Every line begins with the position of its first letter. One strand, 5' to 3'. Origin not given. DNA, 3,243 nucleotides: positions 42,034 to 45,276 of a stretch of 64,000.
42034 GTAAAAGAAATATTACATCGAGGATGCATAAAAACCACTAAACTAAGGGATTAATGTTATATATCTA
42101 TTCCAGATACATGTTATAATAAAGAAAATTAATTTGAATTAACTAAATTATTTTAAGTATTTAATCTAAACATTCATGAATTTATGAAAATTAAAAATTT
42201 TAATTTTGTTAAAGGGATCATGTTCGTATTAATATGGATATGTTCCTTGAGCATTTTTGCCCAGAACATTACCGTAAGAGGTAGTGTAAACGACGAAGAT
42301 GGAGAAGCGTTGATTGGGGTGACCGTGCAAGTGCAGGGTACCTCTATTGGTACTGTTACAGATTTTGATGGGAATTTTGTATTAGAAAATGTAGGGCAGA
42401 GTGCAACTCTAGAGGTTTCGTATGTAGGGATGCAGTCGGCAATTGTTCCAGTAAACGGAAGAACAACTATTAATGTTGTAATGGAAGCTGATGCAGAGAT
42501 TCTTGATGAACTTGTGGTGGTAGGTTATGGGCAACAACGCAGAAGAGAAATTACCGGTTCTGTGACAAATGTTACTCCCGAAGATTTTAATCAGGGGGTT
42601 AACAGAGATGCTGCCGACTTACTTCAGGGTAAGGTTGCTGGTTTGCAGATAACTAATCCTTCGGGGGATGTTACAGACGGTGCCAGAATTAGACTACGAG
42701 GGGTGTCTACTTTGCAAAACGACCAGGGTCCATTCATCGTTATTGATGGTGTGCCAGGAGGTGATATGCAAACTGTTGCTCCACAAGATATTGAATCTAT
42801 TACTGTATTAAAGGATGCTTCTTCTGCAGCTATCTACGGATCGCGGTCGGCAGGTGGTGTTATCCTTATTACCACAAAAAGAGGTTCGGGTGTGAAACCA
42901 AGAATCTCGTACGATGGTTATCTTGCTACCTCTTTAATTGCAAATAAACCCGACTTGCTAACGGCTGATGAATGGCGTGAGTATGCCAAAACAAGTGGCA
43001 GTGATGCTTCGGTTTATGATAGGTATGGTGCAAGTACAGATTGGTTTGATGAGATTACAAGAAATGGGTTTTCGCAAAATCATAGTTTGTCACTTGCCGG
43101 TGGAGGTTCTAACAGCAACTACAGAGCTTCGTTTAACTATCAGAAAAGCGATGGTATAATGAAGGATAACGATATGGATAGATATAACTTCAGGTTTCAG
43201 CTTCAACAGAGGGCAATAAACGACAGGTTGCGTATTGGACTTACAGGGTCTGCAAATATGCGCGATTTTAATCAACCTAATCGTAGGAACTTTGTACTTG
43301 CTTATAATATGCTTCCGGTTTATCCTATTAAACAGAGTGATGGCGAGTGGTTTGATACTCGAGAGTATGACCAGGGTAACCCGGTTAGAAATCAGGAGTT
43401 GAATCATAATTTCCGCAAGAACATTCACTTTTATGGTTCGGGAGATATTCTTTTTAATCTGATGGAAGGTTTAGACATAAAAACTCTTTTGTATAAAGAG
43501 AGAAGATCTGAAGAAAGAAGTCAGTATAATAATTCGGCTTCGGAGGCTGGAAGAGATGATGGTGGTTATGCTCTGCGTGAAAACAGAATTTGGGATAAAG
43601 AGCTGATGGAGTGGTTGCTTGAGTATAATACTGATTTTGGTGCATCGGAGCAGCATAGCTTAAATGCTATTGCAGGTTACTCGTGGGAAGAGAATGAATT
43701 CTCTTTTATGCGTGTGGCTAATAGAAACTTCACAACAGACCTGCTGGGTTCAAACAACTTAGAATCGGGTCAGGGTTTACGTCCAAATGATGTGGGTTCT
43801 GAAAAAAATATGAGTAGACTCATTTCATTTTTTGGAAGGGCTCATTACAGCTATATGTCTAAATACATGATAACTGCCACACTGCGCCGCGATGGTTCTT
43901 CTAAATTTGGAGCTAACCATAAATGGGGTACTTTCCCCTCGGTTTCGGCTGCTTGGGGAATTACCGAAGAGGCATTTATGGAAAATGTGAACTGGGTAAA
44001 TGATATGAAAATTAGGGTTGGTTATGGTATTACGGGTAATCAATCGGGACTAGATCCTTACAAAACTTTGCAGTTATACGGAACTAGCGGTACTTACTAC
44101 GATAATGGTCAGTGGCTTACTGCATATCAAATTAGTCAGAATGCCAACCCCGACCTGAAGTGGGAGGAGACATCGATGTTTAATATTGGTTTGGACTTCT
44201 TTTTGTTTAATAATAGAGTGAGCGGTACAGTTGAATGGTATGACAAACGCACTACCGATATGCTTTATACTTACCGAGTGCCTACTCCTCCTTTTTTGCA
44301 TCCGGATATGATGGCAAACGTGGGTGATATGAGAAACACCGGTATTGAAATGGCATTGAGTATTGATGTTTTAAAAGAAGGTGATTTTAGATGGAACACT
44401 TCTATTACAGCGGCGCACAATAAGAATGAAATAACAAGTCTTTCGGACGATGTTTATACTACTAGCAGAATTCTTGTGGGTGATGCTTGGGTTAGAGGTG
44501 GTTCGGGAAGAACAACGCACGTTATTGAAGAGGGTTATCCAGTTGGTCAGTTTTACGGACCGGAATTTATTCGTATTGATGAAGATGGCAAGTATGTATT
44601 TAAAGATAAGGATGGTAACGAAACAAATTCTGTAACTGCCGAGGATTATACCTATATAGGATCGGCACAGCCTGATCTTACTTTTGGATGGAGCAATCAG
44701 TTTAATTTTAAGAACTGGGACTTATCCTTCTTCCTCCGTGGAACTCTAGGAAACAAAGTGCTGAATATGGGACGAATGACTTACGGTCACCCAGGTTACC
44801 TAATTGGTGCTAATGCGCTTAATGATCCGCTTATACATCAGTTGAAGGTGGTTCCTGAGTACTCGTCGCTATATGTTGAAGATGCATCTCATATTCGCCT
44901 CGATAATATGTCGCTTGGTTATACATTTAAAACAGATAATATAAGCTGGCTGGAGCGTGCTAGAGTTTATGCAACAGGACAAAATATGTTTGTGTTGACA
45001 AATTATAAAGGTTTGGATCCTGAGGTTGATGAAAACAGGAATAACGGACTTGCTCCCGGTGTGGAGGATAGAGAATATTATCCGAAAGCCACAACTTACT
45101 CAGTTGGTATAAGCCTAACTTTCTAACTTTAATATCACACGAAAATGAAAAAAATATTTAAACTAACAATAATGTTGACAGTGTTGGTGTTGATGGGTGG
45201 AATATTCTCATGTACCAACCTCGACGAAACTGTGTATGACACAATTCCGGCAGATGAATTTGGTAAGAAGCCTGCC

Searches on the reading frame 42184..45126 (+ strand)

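Call 79: search_protein_families(library=pfam, proteins=[window:42184-45126:+], max_evalue=0.001)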
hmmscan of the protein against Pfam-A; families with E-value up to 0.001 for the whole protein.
window:42184-45126:+ (980 aa): 4 families
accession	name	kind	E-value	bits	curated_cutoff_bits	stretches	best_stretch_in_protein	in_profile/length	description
PF00593.30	TonB_dep_Rec_b-barrel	-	8.5e-18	65.9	27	1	350-849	12-431/436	TonB dependent receptor-like, beta-barrel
PF07715.20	Plug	-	1.1e-17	64.9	23.9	1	120-226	2-107/107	TonB-dependent Receptor Plug Domain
PF13715.12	CarbopepD_reg_2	-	6.1e-16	58.7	32.2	1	31-112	1-88/88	CarboxypepD_reg-like domain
PF13620.12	CarboxypepD_reg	-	1.4e-09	38.6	32.3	1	30-100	1-81/82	Carboxypeptidase regulatory-like domain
